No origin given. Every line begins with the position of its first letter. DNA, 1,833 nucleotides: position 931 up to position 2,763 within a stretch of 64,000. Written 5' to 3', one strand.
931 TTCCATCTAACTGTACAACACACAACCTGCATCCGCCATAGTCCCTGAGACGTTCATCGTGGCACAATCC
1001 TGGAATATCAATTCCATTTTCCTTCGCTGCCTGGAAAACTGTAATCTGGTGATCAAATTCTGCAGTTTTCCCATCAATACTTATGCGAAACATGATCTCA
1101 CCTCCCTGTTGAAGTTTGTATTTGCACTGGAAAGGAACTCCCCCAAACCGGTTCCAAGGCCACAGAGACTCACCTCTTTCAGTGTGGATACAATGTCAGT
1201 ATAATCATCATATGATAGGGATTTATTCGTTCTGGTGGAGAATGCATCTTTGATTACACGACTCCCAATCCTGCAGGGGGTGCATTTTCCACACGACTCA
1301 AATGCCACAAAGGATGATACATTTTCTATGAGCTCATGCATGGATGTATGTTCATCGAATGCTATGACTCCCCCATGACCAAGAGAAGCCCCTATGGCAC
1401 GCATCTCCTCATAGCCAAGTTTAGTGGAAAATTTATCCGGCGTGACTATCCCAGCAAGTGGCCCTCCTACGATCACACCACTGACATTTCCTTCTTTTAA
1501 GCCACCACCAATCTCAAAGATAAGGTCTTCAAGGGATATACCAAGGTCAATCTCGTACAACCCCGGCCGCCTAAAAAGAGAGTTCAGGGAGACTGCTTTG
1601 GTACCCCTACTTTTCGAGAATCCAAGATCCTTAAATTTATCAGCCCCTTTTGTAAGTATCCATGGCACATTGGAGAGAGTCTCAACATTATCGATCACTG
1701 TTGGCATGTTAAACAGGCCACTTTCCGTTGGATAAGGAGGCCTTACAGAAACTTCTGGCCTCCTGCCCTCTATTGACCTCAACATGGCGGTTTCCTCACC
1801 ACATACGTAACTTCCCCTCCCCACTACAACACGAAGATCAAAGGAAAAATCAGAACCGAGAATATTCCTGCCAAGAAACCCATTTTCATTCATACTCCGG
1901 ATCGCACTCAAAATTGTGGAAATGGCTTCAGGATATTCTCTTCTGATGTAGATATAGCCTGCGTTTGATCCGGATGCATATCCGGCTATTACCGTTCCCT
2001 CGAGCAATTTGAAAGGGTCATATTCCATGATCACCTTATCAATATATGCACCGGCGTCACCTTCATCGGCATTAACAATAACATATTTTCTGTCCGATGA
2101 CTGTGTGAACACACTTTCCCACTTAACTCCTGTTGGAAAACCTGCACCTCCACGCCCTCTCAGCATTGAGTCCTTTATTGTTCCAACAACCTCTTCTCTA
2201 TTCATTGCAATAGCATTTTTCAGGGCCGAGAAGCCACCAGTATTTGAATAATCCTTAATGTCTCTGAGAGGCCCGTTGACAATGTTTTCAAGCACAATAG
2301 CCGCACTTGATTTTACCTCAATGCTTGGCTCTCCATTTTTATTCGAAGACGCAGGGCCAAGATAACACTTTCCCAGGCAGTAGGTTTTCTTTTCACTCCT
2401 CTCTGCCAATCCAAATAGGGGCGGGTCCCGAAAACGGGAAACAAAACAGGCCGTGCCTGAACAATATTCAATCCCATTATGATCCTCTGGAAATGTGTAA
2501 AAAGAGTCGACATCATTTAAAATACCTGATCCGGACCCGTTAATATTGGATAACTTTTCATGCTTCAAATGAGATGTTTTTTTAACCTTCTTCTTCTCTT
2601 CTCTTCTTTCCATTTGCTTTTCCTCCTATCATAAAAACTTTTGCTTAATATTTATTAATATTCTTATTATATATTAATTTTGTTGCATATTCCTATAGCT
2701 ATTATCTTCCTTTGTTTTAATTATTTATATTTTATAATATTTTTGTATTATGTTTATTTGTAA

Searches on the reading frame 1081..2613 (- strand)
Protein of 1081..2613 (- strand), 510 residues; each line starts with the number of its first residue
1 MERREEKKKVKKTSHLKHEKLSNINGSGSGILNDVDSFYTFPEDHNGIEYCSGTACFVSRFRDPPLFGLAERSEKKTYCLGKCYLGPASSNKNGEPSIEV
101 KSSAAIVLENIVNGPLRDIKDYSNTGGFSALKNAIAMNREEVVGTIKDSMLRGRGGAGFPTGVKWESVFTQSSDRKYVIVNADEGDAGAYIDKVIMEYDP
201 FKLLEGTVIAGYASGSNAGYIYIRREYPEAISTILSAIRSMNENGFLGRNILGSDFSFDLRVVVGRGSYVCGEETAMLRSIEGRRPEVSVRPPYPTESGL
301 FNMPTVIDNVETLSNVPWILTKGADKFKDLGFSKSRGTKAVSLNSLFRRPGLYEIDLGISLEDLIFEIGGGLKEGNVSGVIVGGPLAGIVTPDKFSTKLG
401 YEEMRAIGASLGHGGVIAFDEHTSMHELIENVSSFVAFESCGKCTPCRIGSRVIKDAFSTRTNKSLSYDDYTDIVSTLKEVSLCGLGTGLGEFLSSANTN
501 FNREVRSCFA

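Call 51: search_protein_families(library=ncbifam, proteins=[window:1081-2613:-], max_evalue=0.001)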
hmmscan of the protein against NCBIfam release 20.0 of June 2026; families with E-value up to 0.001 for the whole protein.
window:1081-2613:- (510 aa): 6 families
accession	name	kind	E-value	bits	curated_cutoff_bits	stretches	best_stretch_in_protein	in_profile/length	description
TIGR01959.1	nuoF_fam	equivalog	6.3e-114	380.6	558.65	1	117-505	12-406/410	NADH-quinone oxidoreductase subunit NuoF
NF010120.0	PRK13596.1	equivalog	2.6e-91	306.3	389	1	107-488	8-396/433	NADH-quinone oxidoreductase subunit NuoF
NF008436.0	PRK11278.1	equivalog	2.7e-83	280.3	749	1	120-451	28-364/448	NADH-quinone oxidoreductase subunit NuoF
TIGR01945.1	rnfC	subfamily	2.9e-11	42.6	245.95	1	131-240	113-220/435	RnfABCDGE type electron transport complex subunit C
NF003454.1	PRK05035.1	equivalog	6.6e-11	41.4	345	1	132-241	116-222/556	electron transport complex subunit RsxC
TIGR04481.1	PR_assoc_PrdC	equivalog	2.6e-10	39.7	490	1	139-390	73-288/425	proline reductase-associated electron transfer protein PrdC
